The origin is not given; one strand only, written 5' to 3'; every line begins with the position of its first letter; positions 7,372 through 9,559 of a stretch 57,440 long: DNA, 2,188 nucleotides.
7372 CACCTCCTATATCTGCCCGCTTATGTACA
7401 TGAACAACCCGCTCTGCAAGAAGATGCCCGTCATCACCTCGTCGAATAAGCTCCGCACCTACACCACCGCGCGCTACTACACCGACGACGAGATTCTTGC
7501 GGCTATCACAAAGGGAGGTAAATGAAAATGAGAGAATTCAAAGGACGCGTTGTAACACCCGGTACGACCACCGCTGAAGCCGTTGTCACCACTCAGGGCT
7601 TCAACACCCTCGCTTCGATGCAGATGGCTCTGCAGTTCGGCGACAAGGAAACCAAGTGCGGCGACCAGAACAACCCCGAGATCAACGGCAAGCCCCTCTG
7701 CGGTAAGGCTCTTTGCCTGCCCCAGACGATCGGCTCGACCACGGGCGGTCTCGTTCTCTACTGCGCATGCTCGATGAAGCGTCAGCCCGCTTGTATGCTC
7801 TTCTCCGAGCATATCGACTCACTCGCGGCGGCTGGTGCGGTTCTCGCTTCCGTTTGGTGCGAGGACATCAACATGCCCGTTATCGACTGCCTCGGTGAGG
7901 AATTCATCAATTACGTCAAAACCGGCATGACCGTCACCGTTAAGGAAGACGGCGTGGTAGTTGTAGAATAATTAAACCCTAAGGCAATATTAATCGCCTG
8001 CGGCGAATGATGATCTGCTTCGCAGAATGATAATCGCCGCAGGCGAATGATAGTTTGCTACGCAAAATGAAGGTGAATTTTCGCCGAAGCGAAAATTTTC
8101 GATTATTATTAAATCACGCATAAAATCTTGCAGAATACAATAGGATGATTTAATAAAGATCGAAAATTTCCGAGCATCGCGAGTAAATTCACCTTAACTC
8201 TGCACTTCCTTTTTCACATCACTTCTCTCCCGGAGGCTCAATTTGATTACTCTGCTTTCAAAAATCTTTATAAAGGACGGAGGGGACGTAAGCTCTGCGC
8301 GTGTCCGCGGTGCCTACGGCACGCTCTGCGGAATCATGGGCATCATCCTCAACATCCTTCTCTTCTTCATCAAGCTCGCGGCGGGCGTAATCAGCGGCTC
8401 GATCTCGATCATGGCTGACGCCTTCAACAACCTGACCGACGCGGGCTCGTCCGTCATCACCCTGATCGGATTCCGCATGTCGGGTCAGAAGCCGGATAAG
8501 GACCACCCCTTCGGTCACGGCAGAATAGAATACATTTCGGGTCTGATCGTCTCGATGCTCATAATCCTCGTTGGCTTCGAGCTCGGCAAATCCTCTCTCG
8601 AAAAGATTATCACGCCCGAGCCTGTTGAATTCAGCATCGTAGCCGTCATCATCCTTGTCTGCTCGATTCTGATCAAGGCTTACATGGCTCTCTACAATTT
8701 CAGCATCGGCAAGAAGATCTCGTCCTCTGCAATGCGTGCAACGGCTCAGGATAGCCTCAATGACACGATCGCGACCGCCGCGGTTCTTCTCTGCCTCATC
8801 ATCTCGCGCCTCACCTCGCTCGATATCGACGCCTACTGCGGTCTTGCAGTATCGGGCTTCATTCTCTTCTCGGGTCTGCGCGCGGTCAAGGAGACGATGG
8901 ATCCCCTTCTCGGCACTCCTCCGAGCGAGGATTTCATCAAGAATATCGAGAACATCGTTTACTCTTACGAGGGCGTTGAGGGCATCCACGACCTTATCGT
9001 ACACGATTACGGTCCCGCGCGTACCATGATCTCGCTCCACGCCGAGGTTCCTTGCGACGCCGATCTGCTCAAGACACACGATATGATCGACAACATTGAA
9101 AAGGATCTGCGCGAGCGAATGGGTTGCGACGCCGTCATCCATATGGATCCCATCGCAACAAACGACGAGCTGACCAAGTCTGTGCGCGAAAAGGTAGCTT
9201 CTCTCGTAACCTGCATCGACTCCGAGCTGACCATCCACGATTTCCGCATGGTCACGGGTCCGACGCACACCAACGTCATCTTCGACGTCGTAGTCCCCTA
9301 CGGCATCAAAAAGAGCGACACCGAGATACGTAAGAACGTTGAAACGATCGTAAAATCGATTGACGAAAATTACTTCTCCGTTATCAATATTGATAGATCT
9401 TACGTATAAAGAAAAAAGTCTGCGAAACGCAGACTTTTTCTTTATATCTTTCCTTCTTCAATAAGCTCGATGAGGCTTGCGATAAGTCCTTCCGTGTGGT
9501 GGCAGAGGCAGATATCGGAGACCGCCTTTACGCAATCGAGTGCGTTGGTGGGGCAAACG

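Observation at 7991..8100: Polar arrays of 20-22 nt mini-hairpin units: an interspersed 3'-end repeat family with five copies in this window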

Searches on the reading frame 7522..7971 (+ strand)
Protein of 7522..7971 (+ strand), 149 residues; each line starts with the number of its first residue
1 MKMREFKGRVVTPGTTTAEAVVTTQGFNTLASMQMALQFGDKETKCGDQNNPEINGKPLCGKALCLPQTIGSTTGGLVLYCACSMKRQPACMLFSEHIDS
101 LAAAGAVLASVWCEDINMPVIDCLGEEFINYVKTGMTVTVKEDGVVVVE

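Call 29: search_protein_families(library=pfam, proteins=[window:7522-7971:+])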
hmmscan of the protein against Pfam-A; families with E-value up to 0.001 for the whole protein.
window:7522-7971:+ (149 aa): 1 family
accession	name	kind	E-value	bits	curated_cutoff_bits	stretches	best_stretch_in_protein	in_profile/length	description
PF01989.23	AcnX_swivel_put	-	5.6e-11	42.6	27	1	48-111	15-77/80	Aconitase X swivel domain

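Call 43: find_encoding_contigs(protein=window:7522-7971:+, flank=2000, max_places=10)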
Protein window:7522-7971:+ (149 aa): 2 contigs read that carry it; 2 places shown.
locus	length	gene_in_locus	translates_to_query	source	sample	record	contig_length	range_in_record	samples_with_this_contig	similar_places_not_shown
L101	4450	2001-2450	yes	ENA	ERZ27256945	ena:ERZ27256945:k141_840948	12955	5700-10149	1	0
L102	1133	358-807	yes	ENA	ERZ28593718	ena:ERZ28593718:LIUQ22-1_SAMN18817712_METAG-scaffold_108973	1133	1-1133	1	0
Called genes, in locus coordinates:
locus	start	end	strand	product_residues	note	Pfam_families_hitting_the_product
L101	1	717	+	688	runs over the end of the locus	PF00724:Oxidored_FMN, PF00890:FAD_binding_2 (weak), PF01134:GIDA (weak), PF07992:Pyr_redox_2, PF12831:FAD_oxidored, PF13450:NAD_binding_8 (weak), PF13738:Pyr_redox_3, PF00070:Pyr_redox (weak), +2 more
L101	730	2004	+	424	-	PF04412:AcnX, PF28403:AcnX_2nd, PF28406:AcnX_3rd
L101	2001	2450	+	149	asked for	PF01989:AcnX_swivel_put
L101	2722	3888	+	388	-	PF01545:Cation_efflux, PF16916:ZT_dimer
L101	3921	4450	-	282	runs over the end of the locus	PF08282:Hydrolase_3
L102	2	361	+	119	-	?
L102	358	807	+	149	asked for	PF01989:AcnX_swivel_put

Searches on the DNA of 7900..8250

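Call 11: search_rna_families(source=window, start=7900, end=8250, threshold=evalue, max_evalue=10)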
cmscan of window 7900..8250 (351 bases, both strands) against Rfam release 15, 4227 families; matches with E-value up to 10: 17.
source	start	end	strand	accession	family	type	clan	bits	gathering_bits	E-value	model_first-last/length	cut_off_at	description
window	8064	8201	-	RF04205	MIR2606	Gene; miRNA;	-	32.1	139.7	0.0041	1-165/165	no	MIR2606 microRNA precursor family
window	7985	8058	+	RF01706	Gut-1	Gene; sRNA;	-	31.2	50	0.00021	1-77/77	no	Gut-1 RNA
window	8068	8195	-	RF04127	MIR8007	Gene; miRNA;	-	22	195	0.04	1-226/226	no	MIR8007 microRNA precursor family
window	8141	8204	+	RF02286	TtnuCD9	Gene; snRNA; snoRNA; CD-box;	-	20.1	70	2.2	1-55/55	no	Tetrahymena snoRNA TtnuCD9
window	7999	8041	+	RF00152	SNORD79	Gene; snRNA; snoRNA; CD-box;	CL00069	19.3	47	1.5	1-83/83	no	Small nucleolar RNA SNORD79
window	8061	8132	+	RF00203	snoR160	Gene; snRNA; snoRNA; CD-box;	-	18.7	42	2.8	1-80/80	no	Small nucleolar RNA R160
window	8018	8053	-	RF01334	CRISPR-DR21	Gene; CRISPR;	-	18.2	48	1.5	1-37/37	no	CRISPR RNA direct repeat element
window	7984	8058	+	RF03816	MIR6297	Gene; miRNA;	-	17.7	114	1.1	1-107/107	no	MIR6297 microRNA precursor family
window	8090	8172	+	RF04099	MIR837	Gene; miRNA;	-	17.4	117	0.77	1-122/122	no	MIR837 microRNA precursor family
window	8072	8116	+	RF00238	ctRNA_pND324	Gene; antisense;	-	16.5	45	9.5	1-86/86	no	ctRNA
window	8089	8174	+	RF03344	mir-5365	Gene; miRNA;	-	16.2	70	1.6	1-78/78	no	mir-5365 microRNA precursor family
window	7989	8097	-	RF02630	Hrs12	Gene; sRNA;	-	15.7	70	5.7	1-87/87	no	Hfq-regulated sRNA 12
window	8055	8112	-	RF03055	RAGATH-30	Gene; sRNA;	-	13.3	59.5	5.9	1-59/59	no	RAGATH-30 RNA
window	8003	8023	+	RF00276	SNORD52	Gene; snRNA; snoRNA; CD-box;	CL00063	12.5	45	8.3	1-67/67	no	Small nucleolar RNA SNORD52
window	8003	8034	+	RF01136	sR28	Gene; snRNA; snoRNA; CD-box;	-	11.5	39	1.2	1-55/55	no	Small nucleolar RNA sR28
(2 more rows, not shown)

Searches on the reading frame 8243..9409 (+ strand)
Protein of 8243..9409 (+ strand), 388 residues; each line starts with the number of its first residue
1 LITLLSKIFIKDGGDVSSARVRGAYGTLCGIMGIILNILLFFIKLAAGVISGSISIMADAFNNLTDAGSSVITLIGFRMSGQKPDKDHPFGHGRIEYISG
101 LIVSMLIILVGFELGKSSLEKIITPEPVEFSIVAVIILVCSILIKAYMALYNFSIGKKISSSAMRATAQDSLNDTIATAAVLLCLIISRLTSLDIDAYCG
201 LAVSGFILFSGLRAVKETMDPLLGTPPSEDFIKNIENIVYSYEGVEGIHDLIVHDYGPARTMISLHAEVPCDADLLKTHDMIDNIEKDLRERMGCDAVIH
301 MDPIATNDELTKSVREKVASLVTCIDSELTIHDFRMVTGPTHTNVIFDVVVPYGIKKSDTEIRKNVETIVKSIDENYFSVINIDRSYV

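Call 29: search_protein_families(library=pfam, proteins=[window:8243-9409:+])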
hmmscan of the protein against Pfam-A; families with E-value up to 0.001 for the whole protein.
window:8243-9409:+ (388 aa): 2 families
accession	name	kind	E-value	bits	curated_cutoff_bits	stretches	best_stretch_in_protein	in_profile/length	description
PF01545.26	Cation_efflux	-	1.2e-47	162.7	26.6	1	32-223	3-198/198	Cation efflux family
PF16916.11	ZT_dimer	-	6.3e-18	65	26.7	1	227-303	1-77/78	Dimerisation domain of Zinc Transporter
